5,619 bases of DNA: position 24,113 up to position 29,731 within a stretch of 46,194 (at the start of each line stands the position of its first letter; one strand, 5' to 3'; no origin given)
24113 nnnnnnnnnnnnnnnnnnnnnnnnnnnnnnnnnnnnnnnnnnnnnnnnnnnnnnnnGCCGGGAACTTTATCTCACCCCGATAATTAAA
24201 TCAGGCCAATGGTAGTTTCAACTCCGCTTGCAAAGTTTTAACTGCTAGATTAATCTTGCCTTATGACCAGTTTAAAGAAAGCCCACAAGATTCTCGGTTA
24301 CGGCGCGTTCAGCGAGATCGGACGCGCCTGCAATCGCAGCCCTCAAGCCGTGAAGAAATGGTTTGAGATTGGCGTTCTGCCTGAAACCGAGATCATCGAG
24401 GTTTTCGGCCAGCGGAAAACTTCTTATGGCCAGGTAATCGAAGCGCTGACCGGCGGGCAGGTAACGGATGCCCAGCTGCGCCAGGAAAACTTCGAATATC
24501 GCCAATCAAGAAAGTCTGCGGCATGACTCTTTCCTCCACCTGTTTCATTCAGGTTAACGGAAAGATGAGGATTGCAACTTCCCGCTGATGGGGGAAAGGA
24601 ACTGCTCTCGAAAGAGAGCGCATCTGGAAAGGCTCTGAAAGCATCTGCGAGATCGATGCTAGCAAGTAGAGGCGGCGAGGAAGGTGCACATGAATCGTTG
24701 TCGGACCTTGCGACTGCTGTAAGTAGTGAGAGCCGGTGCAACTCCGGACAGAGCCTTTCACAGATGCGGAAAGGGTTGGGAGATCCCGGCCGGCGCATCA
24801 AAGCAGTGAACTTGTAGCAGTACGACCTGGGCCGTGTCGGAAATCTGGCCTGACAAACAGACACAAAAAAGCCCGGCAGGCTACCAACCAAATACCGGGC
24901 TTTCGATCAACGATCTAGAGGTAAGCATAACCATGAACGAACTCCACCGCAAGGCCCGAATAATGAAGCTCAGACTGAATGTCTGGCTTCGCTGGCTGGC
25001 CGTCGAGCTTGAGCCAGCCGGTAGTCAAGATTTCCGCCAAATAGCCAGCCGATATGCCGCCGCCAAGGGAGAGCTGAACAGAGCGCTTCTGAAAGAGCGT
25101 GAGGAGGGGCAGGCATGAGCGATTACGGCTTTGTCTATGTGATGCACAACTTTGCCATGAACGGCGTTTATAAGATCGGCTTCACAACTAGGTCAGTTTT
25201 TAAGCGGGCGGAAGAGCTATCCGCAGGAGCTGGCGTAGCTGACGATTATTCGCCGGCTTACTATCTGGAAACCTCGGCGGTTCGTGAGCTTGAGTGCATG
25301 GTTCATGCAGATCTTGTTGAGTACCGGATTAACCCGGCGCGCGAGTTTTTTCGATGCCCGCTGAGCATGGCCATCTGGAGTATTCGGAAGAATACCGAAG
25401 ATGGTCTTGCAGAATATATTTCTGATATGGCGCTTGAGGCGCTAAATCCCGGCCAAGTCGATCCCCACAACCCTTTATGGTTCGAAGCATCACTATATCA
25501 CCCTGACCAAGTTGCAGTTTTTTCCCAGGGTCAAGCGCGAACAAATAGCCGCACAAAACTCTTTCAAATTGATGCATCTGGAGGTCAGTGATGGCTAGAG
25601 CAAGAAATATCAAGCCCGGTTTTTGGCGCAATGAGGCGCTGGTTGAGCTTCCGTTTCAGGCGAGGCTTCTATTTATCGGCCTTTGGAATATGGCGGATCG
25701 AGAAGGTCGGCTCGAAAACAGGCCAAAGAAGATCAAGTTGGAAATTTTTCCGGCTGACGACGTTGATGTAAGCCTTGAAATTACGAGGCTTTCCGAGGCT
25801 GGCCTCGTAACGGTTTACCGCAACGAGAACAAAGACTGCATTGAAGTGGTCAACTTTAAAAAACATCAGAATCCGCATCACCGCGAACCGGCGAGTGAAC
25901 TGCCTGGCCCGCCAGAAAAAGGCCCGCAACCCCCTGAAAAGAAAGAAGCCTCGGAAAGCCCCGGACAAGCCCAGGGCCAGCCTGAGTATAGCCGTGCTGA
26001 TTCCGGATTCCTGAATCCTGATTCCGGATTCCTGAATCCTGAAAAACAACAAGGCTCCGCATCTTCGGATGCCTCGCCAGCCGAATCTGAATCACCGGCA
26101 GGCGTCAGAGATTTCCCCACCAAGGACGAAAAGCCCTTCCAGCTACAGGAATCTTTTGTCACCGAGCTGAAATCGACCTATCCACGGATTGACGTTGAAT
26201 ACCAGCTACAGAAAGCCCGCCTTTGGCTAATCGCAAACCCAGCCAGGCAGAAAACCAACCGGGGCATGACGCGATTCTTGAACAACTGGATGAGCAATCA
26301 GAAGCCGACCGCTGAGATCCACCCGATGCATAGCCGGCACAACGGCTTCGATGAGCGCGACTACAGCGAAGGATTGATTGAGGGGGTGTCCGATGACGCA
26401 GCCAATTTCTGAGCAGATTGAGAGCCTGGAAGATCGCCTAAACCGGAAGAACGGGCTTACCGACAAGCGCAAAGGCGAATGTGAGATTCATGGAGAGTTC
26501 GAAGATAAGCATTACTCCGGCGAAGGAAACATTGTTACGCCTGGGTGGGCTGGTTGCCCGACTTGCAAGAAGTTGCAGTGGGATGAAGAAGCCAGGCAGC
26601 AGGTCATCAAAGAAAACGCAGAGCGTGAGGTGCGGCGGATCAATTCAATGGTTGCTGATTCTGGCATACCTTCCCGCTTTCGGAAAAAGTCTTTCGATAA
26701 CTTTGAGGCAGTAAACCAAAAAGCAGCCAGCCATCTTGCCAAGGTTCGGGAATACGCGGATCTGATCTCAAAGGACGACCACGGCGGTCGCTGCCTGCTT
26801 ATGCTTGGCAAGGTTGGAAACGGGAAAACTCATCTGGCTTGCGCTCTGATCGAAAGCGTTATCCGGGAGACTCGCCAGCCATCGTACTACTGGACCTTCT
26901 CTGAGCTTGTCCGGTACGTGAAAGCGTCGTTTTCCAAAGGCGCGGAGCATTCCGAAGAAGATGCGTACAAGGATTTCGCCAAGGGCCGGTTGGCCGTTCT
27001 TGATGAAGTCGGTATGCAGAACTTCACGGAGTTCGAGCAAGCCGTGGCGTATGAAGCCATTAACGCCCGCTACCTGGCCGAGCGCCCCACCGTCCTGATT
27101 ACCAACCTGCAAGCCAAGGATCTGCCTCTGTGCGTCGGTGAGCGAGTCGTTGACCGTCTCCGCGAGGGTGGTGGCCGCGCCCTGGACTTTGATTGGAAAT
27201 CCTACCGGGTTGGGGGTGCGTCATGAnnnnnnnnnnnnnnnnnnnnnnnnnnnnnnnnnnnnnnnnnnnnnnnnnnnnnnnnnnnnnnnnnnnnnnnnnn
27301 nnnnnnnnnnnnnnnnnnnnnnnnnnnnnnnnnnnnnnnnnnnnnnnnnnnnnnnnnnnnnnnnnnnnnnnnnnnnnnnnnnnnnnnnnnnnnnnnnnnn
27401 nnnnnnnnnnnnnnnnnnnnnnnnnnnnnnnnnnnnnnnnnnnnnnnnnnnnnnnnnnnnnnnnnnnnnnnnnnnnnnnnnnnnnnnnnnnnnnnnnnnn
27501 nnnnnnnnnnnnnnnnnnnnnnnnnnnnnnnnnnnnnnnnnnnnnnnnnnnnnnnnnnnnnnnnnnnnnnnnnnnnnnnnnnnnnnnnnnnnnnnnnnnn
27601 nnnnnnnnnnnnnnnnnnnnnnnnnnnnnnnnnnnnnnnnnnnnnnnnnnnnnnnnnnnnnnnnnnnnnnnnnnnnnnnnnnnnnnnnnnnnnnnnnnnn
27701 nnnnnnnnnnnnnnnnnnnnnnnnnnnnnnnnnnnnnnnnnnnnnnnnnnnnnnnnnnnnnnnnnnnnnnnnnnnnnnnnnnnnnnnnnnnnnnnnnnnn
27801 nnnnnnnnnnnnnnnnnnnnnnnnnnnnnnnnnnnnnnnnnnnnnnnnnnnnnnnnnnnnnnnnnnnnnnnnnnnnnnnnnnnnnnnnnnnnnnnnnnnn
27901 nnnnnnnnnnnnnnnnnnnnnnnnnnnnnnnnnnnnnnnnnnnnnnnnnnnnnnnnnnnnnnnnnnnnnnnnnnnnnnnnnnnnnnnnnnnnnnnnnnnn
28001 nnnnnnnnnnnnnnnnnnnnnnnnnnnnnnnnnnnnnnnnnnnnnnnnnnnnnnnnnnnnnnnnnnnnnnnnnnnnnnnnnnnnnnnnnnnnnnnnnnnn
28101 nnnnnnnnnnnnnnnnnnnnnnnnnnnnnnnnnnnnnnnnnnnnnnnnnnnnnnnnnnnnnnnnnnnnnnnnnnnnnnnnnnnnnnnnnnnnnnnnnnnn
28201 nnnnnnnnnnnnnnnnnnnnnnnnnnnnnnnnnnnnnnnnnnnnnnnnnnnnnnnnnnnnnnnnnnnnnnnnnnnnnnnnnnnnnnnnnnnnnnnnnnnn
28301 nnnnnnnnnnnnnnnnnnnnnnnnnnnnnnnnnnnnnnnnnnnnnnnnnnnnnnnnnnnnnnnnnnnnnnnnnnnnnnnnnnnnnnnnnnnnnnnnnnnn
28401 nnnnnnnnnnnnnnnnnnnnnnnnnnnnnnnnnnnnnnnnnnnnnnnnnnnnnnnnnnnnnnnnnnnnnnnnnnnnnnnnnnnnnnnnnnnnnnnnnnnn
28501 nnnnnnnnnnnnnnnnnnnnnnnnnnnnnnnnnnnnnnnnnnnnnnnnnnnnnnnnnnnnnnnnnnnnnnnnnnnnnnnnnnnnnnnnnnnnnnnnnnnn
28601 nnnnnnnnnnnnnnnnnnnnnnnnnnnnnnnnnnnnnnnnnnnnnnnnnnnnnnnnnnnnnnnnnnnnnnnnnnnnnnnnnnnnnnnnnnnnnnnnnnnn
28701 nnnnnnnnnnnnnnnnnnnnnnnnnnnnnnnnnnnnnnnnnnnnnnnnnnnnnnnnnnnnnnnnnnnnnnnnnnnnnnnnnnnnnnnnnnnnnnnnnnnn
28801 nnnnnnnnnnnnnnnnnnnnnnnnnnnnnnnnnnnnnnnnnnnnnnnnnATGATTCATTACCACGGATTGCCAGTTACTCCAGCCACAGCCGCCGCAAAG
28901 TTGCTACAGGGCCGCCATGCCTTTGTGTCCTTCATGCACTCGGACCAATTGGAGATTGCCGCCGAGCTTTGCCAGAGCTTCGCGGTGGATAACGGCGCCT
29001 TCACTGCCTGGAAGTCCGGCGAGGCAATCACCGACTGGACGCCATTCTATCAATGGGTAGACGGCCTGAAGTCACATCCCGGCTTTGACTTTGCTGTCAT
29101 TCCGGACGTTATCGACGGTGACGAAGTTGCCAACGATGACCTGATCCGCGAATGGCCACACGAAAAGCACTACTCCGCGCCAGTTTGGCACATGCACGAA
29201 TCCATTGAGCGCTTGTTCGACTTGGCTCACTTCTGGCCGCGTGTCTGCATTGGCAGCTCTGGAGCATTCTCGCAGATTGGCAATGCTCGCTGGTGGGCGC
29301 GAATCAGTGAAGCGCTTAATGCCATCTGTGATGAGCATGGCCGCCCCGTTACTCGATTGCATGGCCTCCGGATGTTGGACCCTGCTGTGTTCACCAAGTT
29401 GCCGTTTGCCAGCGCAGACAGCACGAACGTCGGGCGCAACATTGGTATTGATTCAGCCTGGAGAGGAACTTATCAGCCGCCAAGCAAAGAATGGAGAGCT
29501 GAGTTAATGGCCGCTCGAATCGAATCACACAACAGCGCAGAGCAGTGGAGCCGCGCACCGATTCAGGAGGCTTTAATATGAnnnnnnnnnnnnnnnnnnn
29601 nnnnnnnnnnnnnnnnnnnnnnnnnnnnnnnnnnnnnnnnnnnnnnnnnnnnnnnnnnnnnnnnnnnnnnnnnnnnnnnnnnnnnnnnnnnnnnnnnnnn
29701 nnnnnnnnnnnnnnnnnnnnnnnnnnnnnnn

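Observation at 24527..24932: A ~330-nt helix-rich non-coding region between cro and the replication block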

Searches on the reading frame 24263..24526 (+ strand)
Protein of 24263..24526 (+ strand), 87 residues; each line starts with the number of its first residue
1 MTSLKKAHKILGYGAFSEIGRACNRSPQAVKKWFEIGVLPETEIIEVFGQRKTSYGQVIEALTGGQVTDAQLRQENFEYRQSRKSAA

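Call 11: find_related_loci(query=window:24263-24523:+, collection=viral_contigs, flank=3000)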
Query window:24263-24523:+ (87 aa) in viral_contigs; peptide patterns used: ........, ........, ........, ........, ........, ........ (x = any residue, [..] = any of these).
12 stretches matched a pattern; 1 encode a relative of the query (tblastn E <= 1e-3); 1 distinct loci.
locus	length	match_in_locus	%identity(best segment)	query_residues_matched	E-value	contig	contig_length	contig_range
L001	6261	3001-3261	86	1-87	2e-50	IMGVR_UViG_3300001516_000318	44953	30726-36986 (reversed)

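Call 13: search_protein_families(library=pfam, proteins=[window:24263-24526:+], max_evalue=0.01)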
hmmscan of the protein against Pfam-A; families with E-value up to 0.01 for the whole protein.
window:24263-24526:+ (87 aa): 1 family
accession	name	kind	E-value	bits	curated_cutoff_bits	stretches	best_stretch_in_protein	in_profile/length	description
PF15943.11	YdaS_toxin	-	0.0011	19.2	30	0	14-74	9-58/65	Bacterial toxin YdaS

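Call 65: search_protein_families(library=phrogs, proteins=[window:24263-24526:+], max_evalue=0.001)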
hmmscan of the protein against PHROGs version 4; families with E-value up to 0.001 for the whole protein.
window:24263-24526:+ (87 aa): 1 family
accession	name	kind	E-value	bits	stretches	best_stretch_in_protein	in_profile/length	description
phrog_35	-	transcription regulation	2.4e-06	28.7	1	14-80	87-141/181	transcriptional repressor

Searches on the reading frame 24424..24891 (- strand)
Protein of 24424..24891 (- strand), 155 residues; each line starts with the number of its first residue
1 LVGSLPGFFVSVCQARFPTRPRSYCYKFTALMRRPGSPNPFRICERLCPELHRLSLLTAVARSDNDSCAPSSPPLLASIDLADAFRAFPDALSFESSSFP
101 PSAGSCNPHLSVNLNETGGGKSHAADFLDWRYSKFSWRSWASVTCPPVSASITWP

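Call 13: search_protein_families(library=pfam, proteins=[window:24424-24891:-], max_evalue=0.01)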
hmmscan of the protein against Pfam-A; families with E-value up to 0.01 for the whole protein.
window:24424-24891:- (155 aa): 0 families

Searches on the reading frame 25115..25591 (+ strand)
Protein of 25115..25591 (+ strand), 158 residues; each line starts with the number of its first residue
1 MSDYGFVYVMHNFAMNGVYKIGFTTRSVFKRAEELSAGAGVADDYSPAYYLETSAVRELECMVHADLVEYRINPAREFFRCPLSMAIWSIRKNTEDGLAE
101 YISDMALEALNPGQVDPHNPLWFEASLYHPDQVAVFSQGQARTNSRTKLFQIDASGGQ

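Call 13: search_protein_families(library=pfam, proteins=[window:25115-25591:+], max_evalue=0.01)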
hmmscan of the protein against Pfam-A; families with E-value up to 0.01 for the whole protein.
window:25115-25591:+ (158 aa): 2 families
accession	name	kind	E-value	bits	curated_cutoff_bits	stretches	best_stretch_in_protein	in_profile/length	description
PF10544.15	T5orf172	-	1.9e-10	41.6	20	1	5-85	1-92/101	T5orf172 domain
PF13455.12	MUG113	-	8.2e-10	39.6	22.3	1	19-84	1-64/73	Meiotically up-regulated gene 113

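Call 65: search_protein_families(library=phrogs, proteins=[window:25115-25591:+], max_evalue=0.001)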
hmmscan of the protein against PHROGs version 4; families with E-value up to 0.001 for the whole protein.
window:25115-25591:+ (158 aa): 4 families
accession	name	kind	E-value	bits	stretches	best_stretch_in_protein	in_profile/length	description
phrog_8430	-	unknown function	4.1e-26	92.8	1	1-132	291-430/439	-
phrog_16524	-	unknown function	1.9e-20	74.4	1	4-91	24-111/215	-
phrog_36333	-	unknown function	4.2e-16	60.1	1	3-99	2-97/199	-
phrog_5032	-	unknown function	0.00041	21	1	4-35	77-107/178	-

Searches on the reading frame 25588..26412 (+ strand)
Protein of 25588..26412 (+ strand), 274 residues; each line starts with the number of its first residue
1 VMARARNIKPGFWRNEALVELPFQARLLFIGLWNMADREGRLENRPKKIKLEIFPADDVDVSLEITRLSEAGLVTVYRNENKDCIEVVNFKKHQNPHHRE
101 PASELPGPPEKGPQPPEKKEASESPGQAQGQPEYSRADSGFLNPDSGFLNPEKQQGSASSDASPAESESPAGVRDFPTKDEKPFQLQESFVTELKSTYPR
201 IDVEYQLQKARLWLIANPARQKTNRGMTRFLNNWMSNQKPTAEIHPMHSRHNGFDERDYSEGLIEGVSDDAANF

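Call 13: search_protein_families(library=pfam, proteins=[window:25588-26412:+], max_evalue=0.01)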
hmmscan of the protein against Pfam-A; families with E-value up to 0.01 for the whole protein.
window:25588-26412:+ (274 aa): 0 families

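Call 65: search_protein_families(library=phrogs, proteins=[window:25588-26412:+], max_evalue=0.001)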
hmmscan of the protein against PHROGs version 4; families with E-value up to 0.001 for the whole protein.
window:25588-26412:+ (274 aa): 11 families
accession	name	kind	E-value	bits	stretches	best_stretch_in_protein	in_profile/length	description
phrog_12556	-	DNA, RNA and nucleotide metabolism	4.9e-49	168.7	1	2-107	1-106/347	replication initiation protein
phrog_16167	-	DNA, RNA and nucleotide metabolism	5.9e-47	161.9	1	2-171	1-167/315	replication initiation protein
phrog_17247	-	unknown function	1.2e-36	127.6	1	2-128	1-117/295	-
phrog_1408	-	DNA, RNA and nucleotide metabolism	7.3e-28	98.9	1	2-238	1-235/302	replication initiation protein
phrog_2149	-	DNA, RNA and nucleotide metabolism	4.6e-24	86.7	1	3-240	1-223/289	replication initiation protein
phrog_5810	-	DNA, RNA and nucleotide metabolism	2.2e-15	58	1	3-126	2-110/268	replication initiation protein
phrog_5718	-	DNA, RNA and nucleotide metabolism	2.9e-15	57.2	1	2-97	1-102/394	HNH endonuclease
phrog_270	-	DNA, RNA and nucleotide metabolism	8.8e-11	42.8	1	9-165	30-167/383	replication initiation protein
phrog_8130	-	unknown function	2.6e-09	37.6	1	2-94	11-103/434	-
phrog_35392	-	unknown function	2.6e-06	28.2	1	4-111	4-115/238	-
phrog_1032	-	DNA, RNA and nucleotide metabolism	3e-05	25.2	1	61-244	54-239/281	replication initiation protein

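Call 74: find_related_loci(query=window:25588-26409:+, collection=viral_contigs, flank=3000)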
Query window:25588-26409:+ (274 aa) in viral_contigs; peptide patterns used: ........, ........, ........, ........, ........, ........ (x = any residue, [..] = any of these).
5 stretches matched a pattern; 5 encode a relative of the query (tblastn E <= 1e-3); 5 distinct loci.
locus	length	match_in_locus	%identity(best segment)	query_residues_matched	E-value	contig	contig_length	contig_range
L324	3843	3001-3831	83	1-274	7e-156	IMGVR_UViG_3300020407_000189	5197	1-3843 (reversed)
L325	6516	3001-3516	76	4-173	4e-82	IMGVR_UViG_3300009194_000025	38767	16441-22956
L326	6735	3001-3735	35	2-242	2e-38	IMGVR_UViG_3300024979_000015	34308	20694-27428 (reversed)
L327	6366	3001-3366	40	1-128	1e-25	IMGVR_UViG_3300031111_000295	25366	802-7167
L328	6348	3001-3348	43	3-128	7e-23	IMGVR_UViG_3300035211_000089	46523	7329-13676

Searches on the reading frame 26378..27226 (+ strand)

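Call 13: search_protein_families(library=pfam, proteins=[window:26378-27226:+], max_evalue=0.01)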
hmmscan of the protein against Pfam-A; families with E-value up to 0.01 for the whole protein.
window:26378-27226:+ (282 aa): 4 families
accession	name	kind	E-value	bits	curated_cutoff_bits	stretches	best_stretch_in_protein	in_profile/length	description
PF01695.23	IstB_IS21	-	3.1e-16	60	24.1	1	74-247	35-197/238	IstB-like ATP binding protein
PF06068.19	TIP49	-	0.00097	18.8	23.8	1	111-164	26-77/347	TIP49 P-loop domain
PF24883.2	NPHP3_N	-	0.0027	18.3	24.8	1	126-172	12-57/164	Nephrocystin 3, N-terminal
PF07728.20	AAA_5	-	0.0056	17.1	22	1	140-214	2-78/139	AAA domain (dynein-related subfamily)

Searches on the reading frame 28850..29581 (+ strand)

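Call 65: search_protein_families(library=phrogs, proteins=[window:28850-29581:+], max_evalue=0.001)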
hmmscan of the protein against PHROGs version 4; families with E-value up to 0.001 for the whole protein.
window:28850-29581:+ (243 aa): 1 family
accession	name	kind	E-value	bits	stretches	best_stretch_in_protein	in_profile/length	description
phrog_887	-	moron, auxiliary metabolic gene and host takeover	4.6e-75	254.5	1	1-231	11-252/509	queuine tRNA-ribosyltransferase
